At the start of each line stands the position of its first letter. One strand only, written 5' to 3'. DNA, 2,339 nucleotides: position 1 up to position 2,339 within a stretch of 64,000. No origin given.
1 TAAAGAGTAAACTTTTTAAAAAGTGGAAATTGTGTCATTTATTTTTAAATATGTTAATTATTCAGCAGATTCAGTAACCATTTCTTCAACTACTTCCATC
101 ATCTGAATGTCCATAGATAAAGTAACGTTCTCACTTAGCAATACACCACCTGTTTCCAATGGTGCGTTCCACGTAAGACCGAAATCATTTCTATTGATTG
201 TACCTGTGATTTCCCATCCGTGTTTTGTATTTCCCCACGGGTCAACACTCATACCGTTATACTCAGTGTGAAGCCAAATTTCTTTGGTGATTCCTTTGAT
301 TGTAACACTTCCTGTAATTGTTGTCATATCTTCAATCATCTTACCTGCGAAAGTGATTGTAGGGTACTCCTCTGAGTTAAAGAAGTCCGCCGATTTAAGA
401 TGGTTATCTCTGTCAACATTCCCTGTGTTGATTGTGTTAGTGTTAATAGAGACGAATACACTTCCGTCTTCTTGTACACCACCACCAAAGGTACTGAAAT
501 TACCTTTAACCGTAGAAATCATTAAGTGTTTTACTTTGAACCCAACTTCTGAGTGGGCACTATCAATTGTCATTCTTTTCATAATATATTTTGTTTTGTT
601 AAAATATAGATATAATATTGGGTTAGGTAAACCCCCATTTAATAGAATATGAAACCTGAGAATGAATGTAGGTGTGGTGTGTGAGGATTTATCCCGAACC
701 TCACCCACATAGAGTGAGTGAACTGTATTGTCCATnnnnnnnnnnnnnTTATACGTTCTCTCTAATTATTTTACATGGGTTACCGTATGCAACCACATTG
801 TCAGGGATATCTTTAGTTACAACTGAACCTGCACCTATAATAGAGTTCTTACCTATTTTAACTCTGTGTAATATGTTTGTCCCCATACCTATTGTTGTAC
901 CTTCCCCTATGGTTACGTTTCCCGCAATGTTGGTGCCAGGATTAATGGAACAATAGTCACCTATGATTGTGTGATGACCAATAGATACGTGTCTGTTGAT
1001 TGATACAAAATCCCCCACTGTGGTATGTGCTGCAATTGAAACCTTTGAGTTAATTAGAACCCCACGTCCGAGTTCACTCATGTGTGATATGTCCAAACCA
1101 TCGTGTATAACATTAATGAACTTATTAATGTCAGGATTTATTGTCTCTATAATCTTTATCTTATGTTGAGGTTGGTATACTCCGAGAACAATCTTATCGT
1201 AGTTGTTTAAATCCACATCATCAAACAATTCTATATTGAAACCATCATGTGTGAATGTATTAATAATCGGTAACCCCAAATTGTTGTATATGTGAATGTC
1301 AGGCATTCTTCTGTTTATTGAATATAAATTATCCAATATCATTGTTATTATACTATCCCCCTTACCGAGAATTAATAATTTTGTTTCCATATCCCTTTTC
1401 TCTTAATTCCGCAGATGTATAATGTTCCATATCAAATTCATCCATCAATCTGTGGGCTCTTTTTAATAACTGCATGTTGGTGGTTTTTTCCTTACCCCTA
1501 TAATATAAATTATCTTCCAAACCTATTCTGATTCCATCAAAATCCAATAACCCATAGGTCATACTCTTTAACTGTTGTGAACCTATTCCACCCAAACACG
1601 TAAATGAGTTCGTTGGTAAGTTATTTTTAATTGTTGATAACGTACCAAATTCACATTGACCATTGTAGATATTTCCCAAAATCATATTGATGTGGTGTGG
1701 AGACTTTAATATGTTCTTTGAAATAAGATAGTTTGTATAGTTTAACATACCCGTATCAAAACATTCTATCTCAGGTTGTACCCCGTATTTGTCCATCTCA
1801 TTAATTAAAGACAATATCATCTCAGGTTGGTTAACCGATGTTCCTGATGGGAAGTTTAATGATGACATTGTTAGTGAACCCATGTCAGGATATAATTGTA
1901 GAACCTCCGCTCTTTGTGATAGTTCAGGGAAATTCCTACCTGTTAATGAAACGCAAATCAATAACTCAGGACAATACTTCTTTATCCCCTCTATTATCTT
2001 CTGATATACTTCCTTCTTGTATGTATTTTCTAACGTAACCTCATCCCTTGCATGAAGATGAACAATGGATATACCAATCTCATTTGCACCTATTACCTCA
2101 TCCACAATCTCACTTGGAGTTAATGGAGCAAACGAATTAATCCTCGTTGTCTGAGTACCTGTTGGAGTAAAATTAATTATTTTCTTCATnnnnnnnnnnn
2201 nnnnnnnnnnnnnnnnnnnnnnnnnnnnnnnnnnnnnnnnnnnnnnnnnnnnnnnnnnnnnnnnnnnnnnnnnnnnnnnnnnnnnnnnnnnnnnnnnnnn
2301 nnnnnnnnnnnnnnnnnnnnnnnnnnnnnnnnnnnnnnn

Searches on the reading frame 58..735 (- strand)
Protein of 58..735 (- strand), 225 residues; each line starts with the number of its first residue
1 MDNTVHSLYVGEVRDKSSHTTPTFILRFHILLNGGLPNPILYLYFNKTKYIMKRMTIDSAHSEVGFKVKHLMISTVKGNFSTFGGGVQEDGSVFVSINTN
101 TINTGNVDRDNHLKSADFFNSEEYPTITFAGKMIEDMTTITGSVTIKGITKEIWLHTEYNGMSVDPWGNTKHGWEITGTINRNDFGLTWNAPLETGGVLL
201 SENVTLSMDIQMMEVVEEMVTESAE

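Call 28: search_protein_families(library=phrogs, proteins=[window:58-735:-], max_evalue=0.0001)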
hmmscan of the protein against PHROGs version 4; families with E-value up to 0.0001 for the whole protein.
window:58-735:- (225 aa): 0 families

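Call 54: search_protein_families(library=pfam, proteins=[window:58-735:-], max_evalue=0.001)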
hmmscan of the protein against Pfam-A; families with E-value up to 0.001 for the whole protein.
window:58-735:- (225 aa): 1 family
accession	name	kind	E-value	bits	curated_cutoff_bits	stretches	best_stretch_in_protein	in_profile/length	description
PF04264.18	YceI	-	1.5e-40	139.4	23.7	1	56-211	2-149/150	YceI-like domain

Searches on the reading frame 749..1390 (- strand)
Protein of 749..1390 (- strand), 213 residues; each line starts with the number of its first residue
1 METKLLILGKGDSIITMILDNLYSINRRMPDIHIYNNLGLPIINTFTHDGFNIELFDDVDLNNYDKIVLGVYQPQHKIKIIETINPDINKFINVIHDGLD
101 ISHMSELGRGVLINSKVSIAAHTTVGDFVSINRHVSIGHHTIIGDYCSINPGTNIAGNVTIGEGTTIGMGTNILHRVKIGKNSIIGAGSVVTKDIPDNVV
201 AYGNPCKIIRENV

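Call 28: search_protein_families(library=phrogs, proteins=[window:749-1390:-], max_evalue=0.0001)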
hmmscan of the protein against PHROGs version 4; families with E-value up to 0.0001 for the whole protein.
window:749-1390:- (213 aa): 5 families
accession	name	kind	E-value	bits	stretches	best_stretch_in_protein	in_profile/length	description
phrog_5353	-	unknown function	1.1e-15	58.9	1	95-202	71-178/256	-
phrog_36734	-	unknown function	6.5e-14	52.6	1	104-211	74-183/363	-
phrog_2154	-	unknown function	1.9e-13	51.3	1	102-212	60-181/185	-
phrog_16087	-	unknown function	3.6e-12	47.1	1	155-211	114-170/217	-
phrog_30105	-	unknown function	2.7e-09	37.6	1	154-213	222-281/307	-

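Call 74: search_protein_families(library=pfam, proteins=[window:749-1390:-], max_evalue=0.001)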
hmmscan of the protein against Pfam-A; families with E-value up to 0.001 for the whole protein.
window:749-1390:- (213 aa): 3 families
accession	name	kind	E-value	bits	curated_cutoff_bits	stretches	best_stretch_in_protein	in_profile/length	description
PF00132.30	Hexapep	-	1.2e-18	66.3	27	2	158-193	1-36/36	Bacterial transferase hexapeptide (six repeats)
PF25084.1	LbH_EIF2B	-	1.1e-07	32.2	54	1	106-194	11-96/105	EIF2B subunit epsilon LbH domain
PF14602.12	Hexapep_2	-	0.00032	20.8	27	1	159-193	2-34/34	Hexapeptide repeat of succinyl-transferase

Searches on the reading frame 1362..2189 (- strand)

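Call 28: search_protein_families(library=phrogs, proteins=[window:1362-2189:-], max_evalue=0.0001)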
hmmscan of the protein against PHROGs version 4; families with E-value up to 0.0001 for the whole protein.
window:1362-2189:- (275 aa): 0 families

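Call 54: search_protein_families(library=pfam, proteins=[window:1362-2189:-], max_evalue=0.001)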
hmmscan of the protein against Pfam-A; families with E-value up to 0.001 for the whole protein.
window:1362-2189:- (275 aa): 1 family
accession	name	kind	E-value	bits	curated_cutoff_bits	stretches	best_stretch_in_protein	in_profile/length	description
PF05853.18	BKACE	-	8.6e-61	206.1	24.8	1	3-264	2-270/274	beta-keto acid cleavage enzyme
